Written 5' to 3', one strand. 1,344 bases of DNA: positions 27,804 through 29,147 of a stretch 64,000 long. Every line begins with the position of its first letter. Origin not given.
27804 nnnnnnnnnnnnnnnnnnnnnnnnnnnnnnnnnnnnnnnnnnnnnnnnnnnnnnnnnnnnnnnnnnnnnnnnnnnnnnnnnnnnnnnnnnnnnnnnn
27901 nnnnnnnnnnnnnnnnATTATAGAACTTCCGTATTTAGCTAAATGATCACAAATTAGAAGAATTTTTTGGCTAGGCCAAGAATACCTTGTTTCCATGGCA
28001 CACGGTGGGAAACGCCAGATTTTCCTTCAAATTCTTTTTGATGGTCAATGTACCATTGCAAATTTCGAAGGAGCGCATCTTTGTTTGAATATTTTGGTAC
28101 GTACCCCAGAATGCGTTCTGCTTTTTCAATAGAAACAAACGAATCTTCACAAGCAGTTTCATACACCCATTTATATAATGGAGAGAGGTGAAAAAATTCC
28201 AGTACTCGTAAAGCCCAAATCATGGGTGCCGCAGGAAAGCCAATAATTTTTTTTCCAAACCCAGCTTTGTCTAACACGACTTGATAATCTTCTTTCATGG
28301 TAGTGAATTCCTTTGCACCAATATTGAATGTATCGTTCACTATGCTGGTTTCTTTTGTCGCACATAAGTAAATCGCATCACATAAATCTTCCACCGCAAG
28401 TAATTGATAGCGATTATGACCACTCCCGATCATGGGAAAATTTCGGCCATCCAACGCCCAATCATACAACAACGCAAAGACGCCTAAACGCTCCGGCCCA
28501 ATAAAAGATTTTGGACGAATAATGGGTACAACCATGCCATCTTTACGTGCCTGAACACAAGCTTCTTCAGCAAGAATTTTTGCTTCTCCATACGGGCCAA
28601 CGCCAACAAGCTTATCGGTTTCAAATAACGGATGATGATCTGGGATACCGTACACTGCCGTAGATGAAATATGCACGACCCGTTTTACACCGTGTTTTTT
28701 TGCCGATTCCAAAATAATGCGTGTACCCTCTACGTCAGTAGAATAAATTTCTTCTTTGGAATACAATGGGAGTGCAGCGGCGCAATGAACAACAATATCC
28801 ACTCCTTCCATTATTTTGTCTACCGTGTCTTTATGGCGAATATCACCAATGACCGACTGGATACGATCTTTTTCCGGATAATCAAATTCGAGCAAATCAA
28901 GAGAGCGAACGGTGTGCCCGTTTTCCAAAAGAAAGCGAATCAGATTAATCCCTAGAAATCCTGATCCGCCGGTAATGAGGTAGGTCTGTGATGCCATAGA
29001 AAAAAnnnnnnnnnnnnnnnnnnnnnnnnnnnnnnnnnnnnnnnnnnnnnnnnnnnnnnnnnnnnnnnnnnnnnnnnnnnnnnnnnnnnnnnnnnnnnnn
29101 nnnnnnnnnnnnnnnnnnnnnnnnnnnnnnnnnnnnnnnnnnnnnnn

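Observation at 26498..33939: Eight-gene minus-strand operon encoding a DPA-like polyprenyl-phosphate-pentose donor pathway (UbiA DPPR-synthase homolog plus HAD phosphatase, ArnE-like flippase, SDR epimerase and GT-C transferase) outside Actinobacteria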

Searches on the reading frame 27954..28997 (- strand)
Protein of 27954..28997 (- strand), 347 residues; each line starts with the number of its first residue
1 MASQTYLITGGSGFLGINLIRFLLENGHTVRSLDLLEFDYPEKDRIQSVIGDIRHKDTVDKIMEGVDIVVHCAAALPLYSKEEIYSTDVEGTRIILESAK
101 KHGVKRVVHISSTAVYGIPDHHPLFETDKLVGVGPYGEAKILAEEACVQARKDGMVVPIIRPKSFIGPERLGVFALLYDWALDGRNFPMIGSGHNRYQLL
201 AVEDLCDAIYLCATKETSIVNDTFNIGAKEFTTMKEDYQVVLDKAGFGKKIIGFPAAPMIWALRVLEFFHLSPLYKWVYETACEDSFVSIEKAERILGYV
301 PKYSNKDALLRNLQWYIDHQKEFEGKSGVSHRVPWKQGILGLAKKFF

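Call 3: search_protein_families(library=pfam, proteins=[window:27954-28997:-], max_evalue=0.01)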
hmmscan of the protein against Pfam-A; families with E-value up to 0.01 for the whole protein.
window:27954-28997:- (347 aa): 9 families
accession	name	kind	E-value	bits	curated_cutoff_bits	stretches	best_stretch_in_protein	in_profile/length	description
PF01370.27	Epimerase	-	3.5e-40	138.4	20.9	1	7-227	2-240/240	NAD dependent epimerase/dehydratase family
PF01073.25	3Beta_HSD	-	6.1e-24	84.9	22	1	7-214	1-230/280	3-beta hydroxysteroid dehydrogenase/isomerase family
PF16363.11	GDP_Man_Dehyd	-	8.4e-23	81.8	27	1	7-247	1-268/332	GDP-mannose 4,6 dehydratase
PF07993.18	NAD_binding_4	-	2.7e-15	56.7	20.1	1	43-167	60-209/258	Male sterility protein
PF13460.12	NAD_binding_10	-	3.1e-14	53.7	27.2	1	10-164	1-145/184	NAD(P)H-binding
PF04321.23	RmlD_sub_bind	-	1.4e-11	44.4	27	1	7-157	4-146/287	RmlD substrate binding domain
PF02719.21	Polysacc_synt_2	-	9.2e-11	41.9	20.2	1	7-112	2-128/293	Polysaccharide biosynthesis protein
PF05368.20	NmrA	-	0.00026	21.1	27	1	4-110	3-105/298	NmrA-like family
PF08659.16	KR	-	0.0064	16.9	22.6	0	5-28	2-25/180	KR domain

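Call 4: search_protein_families(library=ncbifam, proteins=[window:27954-28997:-], max_evalue=0.01)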
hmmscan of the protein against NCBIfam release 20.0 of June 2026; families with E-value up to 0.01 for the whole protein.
window:27954-28997:- (347 aa): 32 families (the best 25 are shown)
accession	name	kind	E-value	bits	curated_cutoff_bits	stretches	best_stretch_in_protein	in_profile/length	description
TIGR03466.1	HpnA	hypoth_equivalog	9.8e-33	113.4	367.65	1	6-169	3-174/327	hopanoid-associated sugar epimerase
NF042422.1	oxyalk_red_OleD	equivalog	2.4e-27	96.2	580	1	7-312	4-324/329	2-alkyl-3-oxoalkanoate reductase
TIGR01181.1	dTDP_gluc_dehyt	equivalog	8e-25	87.6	365.1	1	6-322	2-317/321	dTDP-glucose 4,6-dehydratase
TIGR04180.1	EDH_00030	hypoth_equivalog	9.4e-25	87.3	475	1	7-241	2-252/297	NAD-dependent 4,6-dehydratase LegB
NF052578.1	StrlDmthSdmBMthl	equivalog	8.2e-19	68.5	600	1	5-212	2-215/328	sterol demethylase protein SdmB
TIGR01179.1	galE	equivalog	4.3e-18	65.2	262.3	1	7-149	3-158/332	UDP-glucose 4-epimerase GalE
NF042423.1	oxyalk_red_Shew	equivalog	6.1e-18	65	580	1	5-170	10-179/331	2-alkyl-3-oxoalkanoate reductase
TIGR01746.1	Thioester-redct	subfamily_domain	9.5e-15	54.7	213.35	1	29-175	47-205/371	thioester reductase domain-containing protein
NF043036.1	ErythonDh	equivalog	4.4e-13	49.1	325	1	7-144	4-157/321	D-erythronate dehydrogenase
TIGR03589.1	PseB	equivalog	2.5e-12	46.4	407.75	1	3-112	4-125/324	UDP-N-acetylglucosamine 4,6-dehydratase (inverting)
NF005539.0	PRK07201.1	equivalog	2.7e-12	46.2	549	1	5-172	2-184/657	SDR family oxidoreductase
TIGR01777.1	yfcH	hypoth_equivalog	1.1e-11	44.8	207.35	1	7-236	2-232/292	TIGR01777 family oxidoreductase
TIGR02622.1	CDP_4_6_dhtase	equivalog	3.1e-11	43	278.45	1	4-147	5-165/352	CDP-glucose 4,6-dehydratase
NF011728.1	PRK15181.1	equivalog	2.5e-10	39.9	760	1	2-320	14-341/348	Vi polysaccharide biosynthesis UDP-N-acetylglucosaminuronic acid C-4 epimerase TviC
NF041293.1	G6PDh_Azf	equivalog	3.6e-10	39.7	400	1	4-116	3-119/252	NAD-dependent glucose-6-phosphate dehydrogenase Azf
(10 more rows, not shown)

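Call 38: find_homologous_proteins(query=window:27954-28997:-)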
Query window:27954-28997:- (347 aa): 8000 proteins with E <= 0.001 among 8000 candidates; the best 120 are listed.
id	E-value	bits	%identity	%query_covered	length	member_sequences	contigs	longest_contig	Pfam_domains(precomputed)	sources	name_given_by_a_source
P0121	9.4e-235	796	100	100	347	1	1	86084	PF04321.24,PF16363.12,PF02719.22,PF01073.26,PF07993.19,PF13460.13,PF01370.28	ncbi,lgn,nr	ncbi:MAG: NAD-dependent epimerase/dehydratase family protein [Candidatus Kerfeldbacteria bacterium]|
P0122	1.0e-185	635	78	99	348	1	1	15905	PF04321.24,PF16363.12,PF02719.22,PF05368.20,PF01073.26,PF07993.19,PF13460.13,PF01370.28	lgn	-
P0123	1.9e-185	634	78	100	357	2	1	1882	PF04321.24,PF16363.12,PF02719.22,PF01073.26,PF07993.19,PF13460.13,PF01370.28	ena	-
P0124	2.4e-184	630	78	98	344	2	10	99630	PF04321.24,PF16363.12,PF02719.22,PF01073.26,PF07993.19,PF13460.13,PF01370.28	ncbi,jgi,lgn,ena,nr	ncbi:epimerase [Candidatus Peregrinibacteria bacterium RIFOXYA12_FULL_33_12]|nr:MAG: epimerase [Cand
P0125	1.1e-183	628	78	98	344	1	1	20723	PF04321.24,PF16363.12,PF02719.22,PF01073.26,PF07993.19,PF13460.13,PF01370.28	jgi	-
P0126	3.2e-183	627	79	99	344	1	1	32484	PF04321.24,PF16363.12,PF02719.22,PF01073.26,PF07993.19,PF13460.13,PF01370.28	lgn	-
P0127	1.3e-182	625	75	99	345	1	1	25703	PF04321.24,PF16363.12,PF02719.22,PF01073.26,PF07993.19,PF13460.13,PF01370.28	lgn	-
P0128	1.3e-182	625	78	99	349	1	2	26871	PF04321.24,PF16363.12,PF02719.22,PF01073.26,PF07993.19,PF13460.13,PF01370.28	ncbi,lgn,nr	ncbi:MAG: NAD-dependent epimerase/dehydratase family protein [Candidatus Peregrinibacteria bacterium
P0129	3.0e-182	623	77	99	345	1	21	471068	PF04321.24,PF16363.12,PF02719.22,PF05368.20,PF01073.26,PF07993.19,PF13460.13,PF01370.28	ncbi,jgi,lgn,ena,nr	ncbi:NAD-dependent epimerase/dehydratase family protein [Candidatus Peregrinibacteria bacterium]|jgi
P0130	4.8e-182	623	76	100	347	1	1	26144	PF04321.24,PF16363.12,PF02719.22,PF01073.26,PF07993.19,PF13460.13,PF01370.28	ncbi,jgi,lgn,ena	ncbi:MAG: NAD(P)-dependent oxidoreductase [Candidatus Gracilibacteria bacterium]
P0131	1.6e-181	621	76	99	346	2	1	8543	PF04321.24,PF16363.12,PF02719.22,PF05368.20,PF01073.26,PF07993.19,PF13460.13,PF01370.28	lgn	-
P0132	2.1e-181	621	76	100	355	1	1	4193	PF04321.24,PF16363.12,PF02719.22,PF01073.26,PF07993.19,PF13460.13,PF01370.28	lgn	-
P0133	2.3e-181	621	76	100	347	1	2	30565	PF04321.24,PF16363.12,PF02719.22,PF01073.26,PF07993.19,PF13460.13,PF01370.28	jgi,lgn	-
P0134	2.8e-181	620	77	100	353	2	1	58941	PF04321.24,PF16363.12,PF02719.22,PF01073.26,PF07993.19,PF13460.13,PF01370.28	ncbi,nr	ncbi:NAD-dependent epimerase/dehydratase family protein [Candidatus Peregrinibacteria bacterium]|nr:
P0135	8.3e-181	619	76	100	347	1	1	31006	PF04321.24,PF16363.12,PF02719.22,PF01073.26,PF07993.19,PF13460.13,PF01370.28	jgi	-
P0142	3.9e-179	613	76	99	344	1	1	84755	PF04321.24,PF16363.12,PF02719.22,PF01073.26,PF07993.19,PF13460.13,PF01370.28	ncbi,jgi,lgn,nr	ncbi:MAG: NAD-dependent epimerase/dehydratase [Candidatus Nomurabacteria bacterium]|jgi:nucleoside-d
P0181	5.1e-176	603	75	99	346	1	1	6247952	PF04321.24,PF16363.12,PF02719.22,PF01073.26,PF07993.19,PF13460.13,PF01370.28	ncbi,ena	-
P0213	2.3e-175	601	74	100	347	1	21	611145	PF04321.24,PF16363.12,PF02719.22,PF01073.26,PF07993.19,PF13460.13,PF01370.28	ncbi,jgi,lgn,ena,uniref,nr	ncbi:NAD-dependent epimerase/dehydratase family protein [Roseiflexus sp.]|jgi:nucleoside-diphosphate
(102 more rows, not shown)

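Call 39: search_solved_structures(query=window:27954-28997:-, max_evalue=0.00001)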
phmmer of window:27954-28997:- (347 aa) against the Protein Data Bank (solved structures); distinct sequences matched with E-value up to 0.00001: 95 (the best 60 are shown).
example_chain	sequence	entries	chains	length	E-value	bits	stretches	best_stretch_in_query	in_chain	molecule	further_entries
1r6d_A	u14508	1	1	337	1.1e-19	74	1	6-246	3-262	TDP-glucose-4,6-dehydratase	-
1r66_A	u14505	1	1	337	1.7e-19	73.3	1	6-246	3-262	TDP-glucose-4,6-dehydratase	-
6jkg_A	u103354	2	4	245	3.4e-19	72.3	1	7-216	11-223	Sterol-4-alpha-carboxylate 3-dehydrogenase, decarboxylating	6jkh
8rdg_A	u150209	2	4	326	2.7e-17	66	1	6-246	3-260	SDR family NAD(P)-dependent oxidoreductase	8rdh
2hun_A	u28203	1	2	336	4.7e-17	65.3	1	3-253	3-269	336aa long hypothetical dTDP-glucose 4,6-dehydratase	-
8rdi_A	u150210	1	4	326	9.5e-17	64.3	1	6-246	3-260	SDR family NAD(P)-dependent oxidoreductase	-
3wj7_A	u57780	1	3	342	1.1e-16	64.1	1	5-320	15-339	Putative oxidoreductase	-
4zrm_A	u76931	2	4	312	1.1e-15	60.7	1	5-259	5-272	UDP-glucose 4-epimerase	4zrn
6bi4_A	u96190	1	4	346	1.7e-15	60.1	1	5-253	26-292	dTDP-glucose 4,6-dehydratase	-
6wjb_A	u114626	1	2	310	4.4e-15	58.8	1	1-236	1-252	NAD-dependent epimerase/dehydratase family protein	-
3aw9_A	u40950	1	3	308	1.2e-14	57.3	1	7-258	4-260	NAD-dependent epimerase/dehydratase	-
6pmh_A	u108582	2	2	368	1.2e-14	57.3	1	6-319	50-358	UDP-glucose 4-epimerase related protein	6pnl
7ys8_A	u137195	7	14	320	4.1e-14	55.6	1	7-238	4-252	UDP-glucose 4-epimerase | UDP-glucose 4-epimerase along with EC 5.1.3.2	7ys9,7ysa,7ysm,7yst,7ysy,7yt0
6wj9_A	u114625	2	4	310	4.1e-14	55.6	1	1-236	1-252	NAD-dependent epimerase/dehydratase family protein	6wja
3icp_A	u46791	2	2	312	5.8e-14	55.1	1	7-258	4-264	NAD-dependent epimerase/dehydratase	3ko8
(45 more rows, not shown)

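Call 40: find_encoding_contigs(protein=P0213, flank=8000, max_places=1)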
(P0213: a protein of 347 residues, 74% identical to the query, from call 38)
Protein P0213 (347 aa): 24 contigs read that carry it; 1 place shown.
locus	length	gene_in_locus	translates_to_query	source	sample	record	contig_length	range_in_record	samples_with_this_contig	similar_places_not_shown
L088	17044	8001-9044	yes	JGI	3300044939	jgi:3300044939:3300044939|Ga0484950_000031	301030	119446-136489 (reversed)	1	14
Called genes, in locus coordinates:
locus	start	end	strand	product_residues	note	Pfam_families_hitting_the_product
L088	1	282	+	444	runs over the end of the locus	PF06808:DctM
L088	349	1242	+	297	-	PF03602:Cons_hypoth95 (faint), PF01555:N6_N4_Mtase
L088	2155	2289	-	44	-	-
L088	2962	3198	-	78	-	-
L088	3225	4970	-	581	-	-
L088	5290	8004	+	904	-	PF00133:tRNA-synt_1, PF09334:tRNA-synt_1g (weak), PF13603:tRNA-synt_1_2 (weak), PF00133:tRNA-synt_1, PF09334:tRNA-synt_1g (weak), PF08264:Anticodon_1, PF10458:Val_tRNA-synt_C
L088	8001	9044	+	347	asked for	PF01073:3Beta_HSD, PF01370:Epimerase, PF02719:Polysacc_synt_2, PF04321:RmlD_sub_bind, PF13460:NAD_binding_10, PF16363:GDP_Man_Dehyd, PF07993:NAD_binding_4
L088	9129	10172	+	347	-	PF03816:LytR_cpsA_psr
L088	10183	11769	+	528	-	PF03023:MurJ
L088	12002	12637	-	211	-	-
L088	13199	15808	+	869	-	PF00690:Cation_ATPase_N, PF00122:E1-E2_ATPase, PF00702:Hydrolase, PF13246:Cation_ATPase, PF08282:Hydrolase_3 (faint), PF00689:Cation_ATPase_C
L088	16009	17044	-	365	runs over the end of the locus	PF01740:STAS, PF13466:STAS_2 (weak)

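Call 41: find_encoding_contigs(protein=P0181, flank=8000, max_places=1)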
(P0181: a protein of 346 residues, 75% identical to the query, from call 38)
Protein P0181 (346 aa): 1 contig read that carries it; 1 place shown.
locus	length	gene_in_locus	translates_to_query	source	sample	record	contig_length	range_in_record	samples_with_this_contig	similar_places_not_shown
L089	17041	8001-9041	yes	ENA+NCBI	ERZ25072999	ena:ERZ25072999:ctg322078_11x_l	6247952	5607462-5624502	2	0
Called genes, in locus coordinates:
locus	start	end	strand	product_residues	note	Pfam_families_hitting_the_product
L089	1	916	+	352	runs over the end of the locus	PF03435:Sacchrp_dh_NADP, PF13460:NAD_binding_10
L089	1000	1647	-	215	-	-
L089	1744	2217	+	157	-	PF12802:MarR_2, PF01047:MarR, PF13463:HTH_27 (weak)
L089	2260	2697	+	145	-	-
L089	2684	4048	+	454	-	PF12390:Se-cys_synth_N, PF03841:SelA, PF00266:Aminotran_5, PF01053:Cys_Met_Meta_PP (faint)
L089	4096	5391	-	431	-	PF07498:Rho_N, PF07497:Rho_RNA_bind, PF00006:ATP-synt_ab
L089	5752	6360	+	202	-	PF01590:GAF, PF13185:GAF_2, PF13492:GAF_3 (weak)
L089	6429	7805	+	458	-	-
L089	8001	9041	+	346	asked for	PF01073:3Beta_HSD, PF01370:Epimerase, PF02719:Polysacc_synt_2, PF04321:RmlD_sub_bind, PF13460:NAD_binding_10, PF16363:GDP_Man_Dehyd, PF07993:NAD_binding_4 (weak)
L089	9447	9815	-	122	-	-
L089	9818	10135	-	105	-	PF09397:FtsK_gamma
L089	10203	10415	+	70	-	-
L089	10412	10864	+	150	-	PF01850:PIN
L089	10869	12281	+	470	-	PF02589:LUD_dom, PF13187:Fer4_9 (faint), PF00037:Fer4 (faint), PF13183:Fer4_8, PF13237:Fer4_10 (faint), PF13534:Fer4_17 (weak), PF11870:LutB_C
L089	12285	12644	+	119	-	-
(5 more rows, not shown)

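Call 42: find_encoding_contigs(protein=P0142, flank=8000, max_places=1)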
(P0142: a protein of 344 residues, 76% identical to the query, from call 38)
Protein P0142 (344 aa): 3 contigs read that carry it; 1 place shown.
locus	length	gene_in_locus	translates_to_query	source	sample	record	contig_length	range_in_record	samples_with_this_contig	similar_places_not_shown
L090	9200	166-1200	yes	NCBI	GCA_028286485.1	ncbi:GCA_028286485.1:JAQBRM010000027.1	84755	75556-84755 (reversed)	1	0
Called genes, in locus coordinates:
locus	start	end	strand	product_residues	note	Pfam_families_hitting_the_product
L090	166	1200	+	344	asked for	PF01073:3Beta_HSD, PF01370:Epimerase, PF02719:Polysacc_synt_2, PF04321:RmlD_sub_bind, PF13460:NAD_binding_10, PF16363:GDP_Man_Dehyd, PF07993:NAD_binding_4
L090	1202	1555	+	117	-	PF00893:Multi_Drug_Res (faint)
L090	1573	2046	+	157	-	PF09419:PGP_phosphatase (faint), PF00702:Hydrolase (faint)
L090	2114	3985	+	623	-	PF13522:GATase_6, PF13537:GATase_7, PF00733:Asn_synthase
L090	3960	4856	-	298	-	PF13529:Peptidase_C39_2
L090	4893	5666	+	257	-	PF03372:Exo_endo_phos, PF22669:Exo_endo_phos2 (weak)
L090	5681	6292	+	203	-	PF09335:VTT_dom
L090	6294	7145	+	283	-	PF00768:Peptidase_S11, PF13354:Beta-lactamase2 (weak)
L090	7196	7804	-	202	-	PF04542:Sigma70_r2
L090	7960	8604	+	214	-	PF00535:Glycos_transf_2, PF13641:Glyco_tranf_2_3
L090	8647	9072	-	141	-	PF00903:Glyoxalase (faint), PF22677:Ble-like_N (weak)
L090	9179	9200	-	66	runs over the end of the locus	PF11387:DUF2795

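Call 45: search_dna_similar(query=window:27954-28997:-, collection=plasmids, mode=protein, max_rows=12, max_evalue=1e-20)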
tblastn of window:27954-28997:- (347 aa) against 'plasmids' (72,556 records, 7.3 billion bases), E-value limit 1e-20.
Records with a match: 31; places in all: 31; records where one place covers at least 80% of the query: 29.
Best place of each record, by identity: <60% 31.
By first word of the organism name: Sinorhizobium 5; Mesorhizobium 3; Bacillus 3; Natronococcus 2; Rhizobium 2; Pseudonocardia 2; Indioceanicola 2; Halostagnicola 1; Haloterrigena 1; Streptomyces 1; and 9 more.
By predicted mobility (MOB-suite, as given by PLSDB): non-mobilizable 19; conjugative 9; mobilizable 3.
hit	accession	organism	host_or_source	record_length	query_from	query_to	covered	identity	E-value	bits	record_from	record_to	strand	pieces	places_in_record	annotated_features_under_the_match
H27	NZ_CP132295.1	Natronococcus sp. AD-5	cell culture,sediment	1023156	2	345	99%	51.6%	1e-102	338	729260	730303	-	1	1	record has no annotation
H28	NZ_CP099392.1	Natronococcus sp. CG52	cell culture,salt lake sediment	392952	2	345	99%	49.9%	1e-99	329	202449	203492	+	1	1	NAD(P)-dependent oxidoreductase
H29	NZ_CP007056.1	Halostagnicola larsenii XH-48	-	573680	2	345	99%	49.6%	5e-100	330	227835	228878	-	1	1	NAD(P)-dependent oxidoreductase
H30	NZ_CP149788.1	Haloterrigena sp. KLK7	cell culture,salt lake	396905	2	346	99%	48.4%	8e-97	321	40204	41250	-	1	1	NAD-dependent epimerase/dehydratase family protein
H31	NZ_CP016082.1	Streptomyces sp. SAT1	Adenophora trachelioides Maxim.,single ...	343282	7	347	98%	44.2%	3e-86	290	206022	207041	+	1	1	NAD-dependent epimerase/dehydratase family protein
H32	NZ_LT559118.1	Nonomuraea gerenzanensis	-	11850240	3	347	99%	42.4%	2e-85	288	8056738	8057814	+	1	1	none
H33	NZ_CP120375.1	Sinorhizobium garamanticum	Argyrolobium uniflorum,Cell culture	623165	4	342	98%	35.3%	2e-56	204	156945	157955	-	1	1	NAD-dependent epimerase/dehydratase family protein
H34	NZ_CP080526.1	Mesorhizobium sp. AR07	Oxytropis sp.,Cell culture,root nodule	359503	4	342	98%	35.3%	2e-55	202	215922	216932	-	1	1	NAD-dependent epimerase/dehydratase family protein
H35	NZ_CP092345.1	Rhizobium gallicum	Phaseolus vulgaris,Cell culture,nodule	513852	4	342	98%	34.7%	9e-53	194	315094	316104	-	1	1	NAD-dependent epimerase/dehydratase family protein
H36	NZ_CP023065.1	Sinorhizobium sp. CCBAU 05631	G.max,nodule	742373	4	342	98%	34.1%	3e-53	195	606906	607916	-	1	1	NAD-dependent epimerase/dehydratase family protein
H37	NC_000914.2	Sinorhizobium fredii NGR234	-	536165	4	342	98%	33.8%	7e-53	194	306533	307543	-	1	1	NAD-dependent epimerase/dehydratase family protein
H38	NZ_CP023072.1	Sinorhizobium fredii CCBAU 83666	G.max,nodule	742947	4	342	98%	33.8%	2e-52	193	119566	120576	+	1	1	NAD-dependent epimerase/dehydratase family protein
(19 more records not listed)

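Call 46: get_annotated_region(hit=H29, flank=7000)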
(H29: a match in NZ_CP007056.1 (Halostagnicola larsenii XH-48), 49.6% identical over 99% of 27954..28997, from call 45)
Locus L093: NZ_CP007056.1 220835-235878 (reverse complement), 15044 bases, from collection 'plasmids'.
description: Halostagnicola larsenii XH-48 plasmid unnamed, complete sequence
organism: Halostagnicola larsenii XH-48 (NCBI taxid 797299)
taxonomy: Archaea; Euryarchaeota; Halobacteria; Halobacteriales; Natrialbaceae; Halostagnicola; Halostagnicola larsenii; Halostagnicola larsenii XH-48
host: -; source: -; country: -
typing (MOB-suite, as given by PLSDB): non-mobilizable
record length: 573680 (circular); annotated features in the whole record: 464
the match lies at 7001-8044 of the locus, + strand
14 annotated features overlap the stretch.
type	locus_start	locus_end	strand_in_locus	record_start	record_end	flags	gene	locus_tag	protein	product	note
CDS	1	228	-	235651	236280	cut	-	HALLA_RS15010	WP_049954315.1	hypothetical protein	-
CDS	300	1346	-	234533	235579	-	-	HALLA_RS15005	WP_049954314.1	metal-dependent hydrolase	-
CDS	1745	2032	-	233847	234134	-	-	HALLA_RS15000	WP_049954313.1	amphi-Trp domain-containing protein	-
CDS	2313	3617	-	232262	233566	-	-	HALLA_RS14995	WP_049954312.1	aryl-sulfate sulfotransferase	-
CDS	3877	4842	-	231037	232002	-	-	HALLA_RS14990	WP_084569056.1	lysylphosphatidylglycerol synthase transmembrane domain-containing protein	-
CDS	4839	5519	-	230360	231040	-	-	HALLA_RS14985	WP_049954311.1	PHP domain-containing protein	-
CDS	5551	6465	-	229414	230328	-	-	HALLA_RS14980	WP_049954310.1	decaprenyl-phosphate phosphoribosyltransferase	-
CDS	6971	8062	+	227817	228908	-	-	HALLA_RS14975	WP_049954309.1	NAD(P)-dependent oxidoreductase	-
CDS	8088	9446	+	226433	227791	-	-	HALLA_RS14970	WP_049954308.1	DolP-mannose mannosyltransferase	GO:0035269 - protein O-linked mannosylation [Evidence IEA]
CDS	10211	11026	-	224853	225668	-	-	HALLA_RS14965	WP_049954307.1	ABC transporter permease subunit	GO:0055085 - transmembrane transport [Evidence IEA]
CDS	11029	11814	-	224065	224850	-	-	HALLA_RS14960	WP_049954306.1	ABC transporter permease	-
CDS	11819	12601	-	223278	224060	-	-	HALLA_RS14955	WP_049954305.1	ABC transporter ATP-binding protein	GO:0006810 - transport [Evidence IEA]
CDS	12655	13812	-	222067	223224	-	-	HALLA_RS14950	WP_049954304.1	ABC transporter substrate-binding protein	-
CDS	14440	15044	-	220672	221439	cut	-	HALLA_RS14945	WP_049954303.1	IclR family transcriptional regulator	GO:0006355 - regulation of DNA-templated transcription [Evidence IEA]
